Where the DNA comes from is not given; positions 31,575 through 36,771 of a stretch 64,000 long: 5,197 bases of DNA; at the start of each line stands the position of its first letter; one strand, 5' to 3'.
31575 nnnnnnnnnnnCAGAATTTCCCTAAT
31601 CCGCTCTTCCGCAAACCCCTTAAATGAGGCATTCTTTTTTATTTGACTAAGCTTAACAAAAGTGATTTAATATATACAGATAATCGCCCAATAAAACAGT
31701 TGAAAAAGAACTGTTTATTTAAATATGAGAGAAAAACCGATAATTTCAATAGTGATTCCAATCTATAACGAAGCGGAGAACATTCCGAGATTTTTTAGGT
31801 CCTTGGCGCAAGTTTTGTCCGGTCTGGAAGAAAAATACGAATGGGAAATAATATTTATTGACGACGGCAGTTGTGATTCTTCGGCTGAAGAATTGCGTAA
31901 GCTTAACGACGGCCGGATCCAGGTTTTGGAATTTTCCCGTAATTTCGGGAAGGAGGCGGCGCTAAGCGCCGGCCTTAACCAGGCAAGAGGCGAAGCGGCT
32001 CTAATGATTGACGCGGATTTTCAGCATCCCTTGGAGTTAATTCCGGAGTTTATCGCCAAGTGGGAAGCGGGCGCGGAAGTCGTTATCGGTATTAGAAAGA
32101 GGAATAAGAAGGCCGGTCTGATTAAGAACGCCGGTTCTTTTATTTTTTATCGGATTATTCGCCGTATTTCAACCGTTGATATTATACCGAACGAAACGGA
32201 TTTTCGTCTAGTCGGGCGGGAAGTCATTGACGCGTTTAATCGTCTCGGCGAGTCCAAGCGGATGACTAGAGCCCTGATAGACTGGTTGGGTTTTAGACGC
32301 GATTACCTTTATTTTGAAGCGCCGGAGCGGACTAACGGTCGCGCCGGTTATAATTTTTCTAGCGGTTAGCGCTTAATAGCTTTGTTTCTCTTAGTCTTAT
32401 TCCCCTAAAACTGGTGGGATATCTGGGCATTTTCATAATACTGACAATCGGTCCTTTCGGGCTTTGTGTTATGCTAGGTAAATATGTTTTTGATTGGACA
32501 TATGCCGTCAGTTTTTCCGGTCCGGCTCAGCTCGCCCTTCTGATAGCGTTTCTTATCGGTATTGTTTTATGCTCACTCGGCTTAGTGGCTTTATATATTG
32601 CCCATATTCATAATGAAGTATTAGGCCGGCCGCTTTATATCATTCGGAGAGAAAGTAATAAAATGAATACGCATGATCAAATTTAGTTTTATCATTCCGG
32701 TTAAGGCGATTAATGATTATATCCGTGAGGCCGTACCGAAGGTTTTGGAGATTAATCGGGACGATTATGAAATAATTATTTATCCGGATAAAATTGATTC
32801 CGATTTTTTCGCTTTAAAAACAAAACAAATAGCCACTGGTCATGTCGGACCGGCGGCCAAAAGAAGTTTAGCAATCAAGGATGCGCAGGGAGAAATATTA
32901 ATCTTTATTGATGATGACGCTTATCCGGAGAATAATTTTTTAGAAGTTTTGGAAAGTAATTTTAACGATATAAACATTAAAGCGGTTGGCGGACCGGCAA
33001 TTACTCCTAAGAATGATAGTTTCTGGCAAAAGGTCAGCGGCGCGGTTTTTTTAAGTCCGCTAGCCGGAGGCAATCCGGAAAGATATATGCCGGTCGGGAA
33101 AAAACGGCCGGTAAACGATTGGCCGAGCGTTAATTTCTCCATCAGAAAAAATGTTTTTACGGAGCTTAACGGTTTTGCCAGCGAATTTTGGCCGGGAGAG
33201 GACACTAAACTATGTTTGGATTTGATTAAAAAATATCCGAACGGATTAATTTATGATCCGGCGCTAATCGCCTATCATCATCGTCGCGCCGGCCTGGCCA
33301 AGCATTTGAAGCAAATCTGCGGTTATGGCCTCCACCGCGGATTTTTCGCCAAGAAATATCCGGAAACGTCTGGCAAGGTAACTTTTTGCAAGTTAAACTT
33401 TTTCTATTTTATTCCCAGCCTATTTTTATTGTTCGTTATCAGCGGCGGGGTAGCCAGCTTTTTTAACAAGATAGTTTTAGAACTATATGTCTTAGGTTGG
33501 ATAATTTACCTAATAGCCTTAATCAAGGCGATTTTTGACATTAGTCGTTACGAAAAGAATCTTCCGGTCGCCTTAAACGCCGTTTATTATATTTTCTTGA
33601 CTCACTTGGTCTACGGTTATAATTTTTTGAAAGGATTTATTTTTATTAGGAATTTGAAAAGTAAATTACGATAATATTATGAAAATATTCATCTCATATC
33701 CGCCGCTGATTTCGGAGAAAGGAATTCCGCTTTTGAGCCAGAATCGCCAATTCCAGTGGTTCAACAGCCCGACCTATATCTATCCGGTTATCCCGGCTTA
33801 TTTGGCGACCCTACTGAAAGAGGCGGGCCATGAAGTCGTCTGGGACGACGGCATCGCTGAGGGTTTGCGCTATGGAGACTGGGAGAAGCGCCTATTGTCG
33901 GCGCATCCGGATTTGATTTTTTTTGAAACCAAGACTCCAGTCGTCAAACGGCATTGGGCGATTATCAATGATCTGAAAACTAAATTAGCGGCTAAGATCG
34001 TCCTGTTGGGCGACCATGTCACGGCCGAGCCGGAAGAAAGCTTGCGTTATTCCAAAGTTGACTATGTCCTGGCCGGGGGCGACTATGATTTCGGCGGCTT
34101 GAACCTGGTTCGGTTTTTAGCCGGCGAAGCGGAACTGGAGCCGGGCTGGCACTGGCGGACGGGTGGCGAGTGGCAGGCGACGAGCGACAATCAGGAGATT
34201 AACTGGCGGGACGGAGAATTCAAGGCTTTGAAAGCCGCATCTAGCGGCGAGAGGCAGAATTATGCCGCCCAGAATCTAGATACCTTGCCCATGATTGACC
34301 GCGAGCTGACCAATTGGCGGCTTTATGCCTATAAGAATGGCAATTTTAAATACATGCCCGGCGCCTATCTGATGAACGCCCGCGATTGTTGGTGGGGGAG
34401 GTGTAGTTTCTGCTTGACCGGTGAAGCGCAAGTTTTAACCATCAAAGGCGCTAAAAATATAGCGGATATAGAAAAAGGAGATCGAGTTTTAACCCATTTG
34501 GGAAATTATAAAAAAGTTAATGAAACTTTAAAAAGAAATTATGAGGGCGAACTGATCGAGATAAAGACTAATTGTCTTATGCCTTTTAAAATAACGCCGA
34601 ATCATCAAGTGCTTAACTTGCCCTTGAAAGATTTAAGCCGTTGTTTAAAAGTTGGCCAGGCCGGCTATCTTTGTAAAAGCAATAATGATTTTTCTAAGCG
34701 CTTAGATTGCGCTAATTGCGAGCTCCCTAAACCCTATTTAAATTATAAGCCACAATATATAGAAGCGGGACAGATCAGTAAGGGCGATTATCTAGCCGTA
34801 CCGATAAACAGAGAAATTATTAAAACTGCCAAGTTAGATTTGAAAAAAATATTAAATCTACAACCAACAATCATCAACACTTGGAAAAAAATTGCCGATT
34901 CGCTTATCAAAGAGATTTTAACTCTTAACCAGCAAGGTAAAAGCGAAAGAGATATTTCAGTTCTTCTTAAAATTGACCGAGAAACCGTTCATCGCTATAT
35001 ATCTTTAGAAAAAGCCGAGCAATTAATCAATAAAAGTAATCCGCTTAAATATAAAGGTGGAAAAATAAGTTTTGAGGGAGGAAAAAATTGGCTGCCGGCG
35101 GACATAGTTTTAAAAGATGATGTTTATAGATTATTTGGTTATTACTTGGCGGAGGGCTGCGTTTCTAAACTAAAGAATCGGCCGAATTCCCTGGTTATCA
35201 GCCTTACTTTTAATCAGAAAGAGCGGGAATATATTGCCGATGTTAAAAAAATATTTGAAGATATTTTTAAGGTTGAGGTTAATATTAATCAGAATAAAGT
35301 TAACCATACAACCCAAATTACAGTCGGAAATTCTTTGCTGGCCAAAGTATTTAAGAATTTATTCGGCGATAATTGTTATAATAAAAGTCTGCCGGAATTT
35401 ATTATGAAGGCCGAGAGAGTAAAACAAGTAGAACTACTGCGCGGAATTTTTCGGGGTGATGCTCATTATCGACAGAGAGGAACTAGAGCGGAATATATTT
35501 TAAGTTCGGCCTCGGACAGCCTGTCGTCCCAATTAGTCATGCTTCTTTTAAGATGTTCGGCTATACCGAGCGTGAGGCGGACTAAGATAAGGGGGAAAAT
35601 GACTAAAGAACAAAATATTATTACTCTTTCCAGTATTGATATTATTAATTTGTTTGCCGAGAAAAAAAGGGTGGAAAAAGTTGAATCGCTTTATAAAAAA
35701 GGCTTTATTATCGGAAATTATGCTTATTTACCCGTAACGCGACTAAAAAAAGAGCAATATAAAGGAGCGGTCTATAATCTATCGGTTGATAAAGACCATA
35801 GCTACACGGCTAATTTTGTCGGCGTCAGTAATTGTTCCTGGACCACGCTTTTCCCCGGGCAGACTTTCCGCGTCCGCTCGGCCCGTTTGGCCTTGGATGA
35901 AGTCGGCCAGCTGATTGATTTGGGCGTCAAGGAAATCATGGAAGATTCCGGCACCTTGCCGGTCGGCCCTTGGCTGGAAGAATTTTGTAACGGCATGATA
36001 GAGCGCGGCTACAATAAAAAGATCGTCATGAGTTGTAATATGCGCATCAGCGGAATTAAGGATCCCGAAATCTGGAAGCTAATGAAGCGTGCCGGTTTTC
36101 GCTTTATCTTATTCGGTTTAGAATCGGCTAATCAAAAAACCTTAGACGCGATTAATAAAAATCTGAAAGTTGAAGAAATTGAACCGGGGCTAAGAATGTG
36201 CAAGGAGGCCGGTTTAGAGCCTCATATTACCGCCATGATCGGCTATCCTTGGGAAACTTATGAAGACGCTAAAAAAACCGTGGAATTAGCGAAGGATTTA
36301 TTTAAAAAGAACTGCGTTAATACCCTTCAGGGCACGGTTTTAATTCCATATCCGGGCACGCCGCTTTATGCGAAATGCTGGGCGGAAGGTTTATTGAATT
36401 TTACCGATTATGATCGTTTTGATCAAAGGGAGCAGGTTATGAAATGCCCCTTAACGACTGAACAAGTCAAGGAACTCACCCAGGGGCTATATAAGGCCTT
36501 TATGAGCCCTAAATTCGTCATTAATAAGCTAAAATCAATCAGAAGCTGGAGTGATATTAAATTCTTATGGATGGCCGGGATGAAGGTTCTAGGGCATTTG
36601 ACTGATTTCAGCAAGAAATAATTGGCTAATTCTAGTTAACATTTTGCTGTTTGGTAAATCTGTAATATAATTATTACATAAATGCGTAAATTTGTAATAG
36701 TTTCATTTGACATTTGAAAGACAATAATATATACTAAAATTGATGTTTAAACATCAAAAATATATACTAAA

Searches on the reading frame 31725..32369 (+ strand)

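Call 7: search_protein_families(library=pfam, proteins=[window:31725-32369:+])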
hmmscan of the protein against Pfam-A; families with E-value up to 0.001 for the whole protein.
window:31725-32369:+ (214 aa): 2 families
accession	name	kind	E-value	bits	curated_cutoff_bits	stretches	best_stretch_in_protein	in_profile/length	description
PF00535.33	Glycos_transf_2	-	1.6e-31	110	23.3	1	8-166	1-162/168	Glycosyl transferase family 2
PF10111.15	Glyco_tranf_2_2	-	1.8e-06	28.1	27.3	1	8-98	1-91/276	Glycosyltransferase like family 2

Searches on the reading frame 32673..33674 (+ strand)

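Call 7: search_protein_families(library=pfam, proteins=[window:32673-33674:+])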
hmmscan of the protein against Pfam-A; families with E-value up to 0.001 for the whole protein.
window:32673-33674:+ (333 aa): 2 families
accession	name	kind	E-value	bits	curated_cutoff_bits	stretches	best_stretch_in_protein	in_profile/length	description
PF00535.33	Glycos_transf_2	-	9.6e-09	35.8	23.3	1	5-121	1-128/168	Glycosyl transferase family 2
PF13632.12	Glyco_trans_2_3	-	0.00033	21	27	1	76-220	2-141/198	Glycosyl transferase family group 2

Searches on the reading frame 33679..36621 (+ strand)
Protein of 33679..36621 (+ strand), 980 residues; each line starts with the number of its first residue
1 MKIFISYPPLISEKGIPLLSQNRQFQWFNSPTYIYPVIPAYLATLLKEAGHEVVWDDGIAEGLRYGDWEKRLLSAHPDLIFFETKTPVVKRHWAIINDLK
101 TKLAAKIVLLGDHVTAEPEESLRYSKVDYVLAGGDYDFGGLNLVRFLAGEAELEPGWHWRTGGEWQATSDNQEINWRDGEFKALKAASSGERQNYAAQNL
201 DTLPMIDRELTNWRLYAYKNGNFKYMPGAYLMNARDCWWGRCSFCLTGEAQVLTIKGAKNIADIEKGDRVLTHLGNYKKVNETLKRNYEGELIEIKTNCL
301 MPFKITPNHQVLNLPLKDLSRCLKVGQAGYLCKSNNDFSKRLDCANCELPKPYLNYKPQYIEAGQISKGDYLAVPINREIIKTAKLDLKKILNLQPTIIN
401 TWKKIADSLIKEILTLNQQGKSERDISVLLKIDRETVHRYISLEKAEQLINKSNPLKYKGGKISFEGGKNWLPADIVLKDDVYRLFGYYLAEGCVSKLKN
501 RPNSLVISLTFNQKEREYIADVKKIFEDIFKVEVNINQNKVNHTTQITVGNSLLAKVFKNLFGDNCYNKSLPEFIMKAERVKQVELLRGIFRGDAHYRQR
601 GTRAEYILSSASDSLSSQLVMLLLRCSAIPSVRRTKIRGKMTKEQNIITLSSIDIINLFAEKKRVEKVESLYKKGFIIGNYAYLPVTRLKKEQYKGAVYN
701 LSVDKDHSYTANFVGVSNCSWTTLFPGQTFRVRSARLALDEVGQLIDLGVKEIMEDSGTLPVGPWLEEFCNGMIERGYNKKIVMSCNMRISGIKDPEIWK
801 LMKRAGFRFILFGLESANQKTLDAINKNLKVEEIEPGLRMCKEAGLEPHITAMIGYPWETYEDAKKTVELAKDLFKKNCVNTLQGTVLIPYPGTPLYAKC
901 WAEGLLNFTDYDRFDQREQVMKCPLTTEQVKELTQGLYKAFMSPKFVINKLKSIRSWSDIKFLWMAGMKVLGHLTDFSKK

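Call 7: search_protein_families(library=pfam, proteins=[window:33679-36621:+])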
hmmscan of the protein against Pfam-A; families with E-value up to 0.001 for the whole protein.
window:33679-36621:+ (980 aa): 5 families
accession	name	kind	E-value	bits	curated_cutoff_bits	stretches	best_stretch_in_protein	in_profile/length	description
PF04055.27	Radical_SAM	-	2.1e-14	54.5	29.5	1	729-871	24-166/166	Radical SAM superfamily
PF14528.11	LAGLIDADG_3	-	2.2e-09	37.9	22.5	1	484-558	6-77/82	LAGLIDADG-like domain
PF14890.11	Intein_splicing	-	9.6e-08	32.4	35.8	0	362-714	82-151/155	Intein splicing domain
PF02310.24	B12-binding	-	6.1e-05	23.3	32.1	1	35-133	13-111/121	B12 binding domain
PF13403.11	Hint_2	-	7.5e-05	23.6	28.4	1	245-318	2-74/147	Hint domain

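Call 20: search_protein_families(library=ncbifam, proteins=[window:33679-36621:+], max_evalue=0.01)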
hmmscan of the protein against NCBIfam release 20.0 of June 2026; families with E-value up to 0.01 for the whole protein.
window:33679-36621:+ (980 aa): 24 families
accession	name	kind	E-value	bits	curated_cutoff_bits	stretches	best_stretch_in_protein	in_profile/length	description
TIGR03471.1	HpnJ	equivalog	6.4e-32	111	577.6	1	717-957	211-450/472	hopanoid biosynthesis associated radical SAM protein HpnJ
TIGR02026.1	BchE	equivalog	1e-19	70.8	481.35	1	728-928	217-414/497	magnesium-protoporphyrin IX monomethyl ester anaerobic oxidative cyclase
TIGR04479.1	bcpD_PhpK_rSAM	subfamily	2.5e-16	59.2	600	1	732-871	268-406/504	PhpK family radical SAM P-methyltransferase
TIGR04072.2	rSAM_ladder_B12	equivalog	6.6e-16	58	360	2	718-907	195-379/443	lipid biosynthesis B12-binding/radical SAM protein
TIGR04013.1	B12_SAM_MJ_1487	hypoth_equivalog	1.3e-15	57.2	251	1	808-898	267-355/382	TIGR04013 family B12-binding domain/radical SAM domain-containing protein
NF050148.1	rSAM_ApyD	equivalog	1.6e-15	56.6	750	1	718-902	214-395/645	RiPP biosynthesis radical SAM protein ApyD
NF045703.1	rSAM_Tes_intein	exception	2.2e-15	55.5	1700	1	431-721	319-613/1040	tetraether lipid synthase Tes, intein-containing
TIGR04295.1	B12_rSAM_oligo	hypoth_equivalog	9.3e-12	44.3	400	2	728-902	223-386/422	TIGR04295 family B12-binding domain-containing radical SAM protein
TIGR04014.1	B12_SAM_MJ_0865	equivalog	2.6e-09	36.4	360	1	779-879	242-341/434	methyl-coenzyme M reductase glutamine C-methyltransferase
NF040542.1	rSAM_RCCLKC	equivalog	1.2e-07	31.2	450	1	799-904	275-381/423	arsinothricin biosynthesis radical SAM protein ArsL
NF011491.0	PRK14898.1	equivalog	2.3e-07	29.2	783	1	452-643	215-394/860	DNA-directed RNA polymerase subunit A''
TIGR04367.1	HpnR_B12_rSAM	equivalog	3.6e-07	29.1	650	1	718-929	201-400/490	hopanoid C-3 methylase HpnR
NF033070.1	rSAM_AprD4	equivalog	5.9e-07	28.7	500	1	780-926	272-415/456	AprD4 family radical SAM diol-dehydratase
TIGR03960.1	rSAM_fuse_unch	hypoth_equivalog_domain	2.4e-06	26.4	462.3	1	766-876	315-426/605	TIGR03960 family B12-binding radical SAM protein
TIGR04385.1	B12_rSAM_cofa1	equivalog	4.4e-06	26.2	450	1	717-886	209-376/438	B12 lower ligand biosynthesis radical SAM protein BzaD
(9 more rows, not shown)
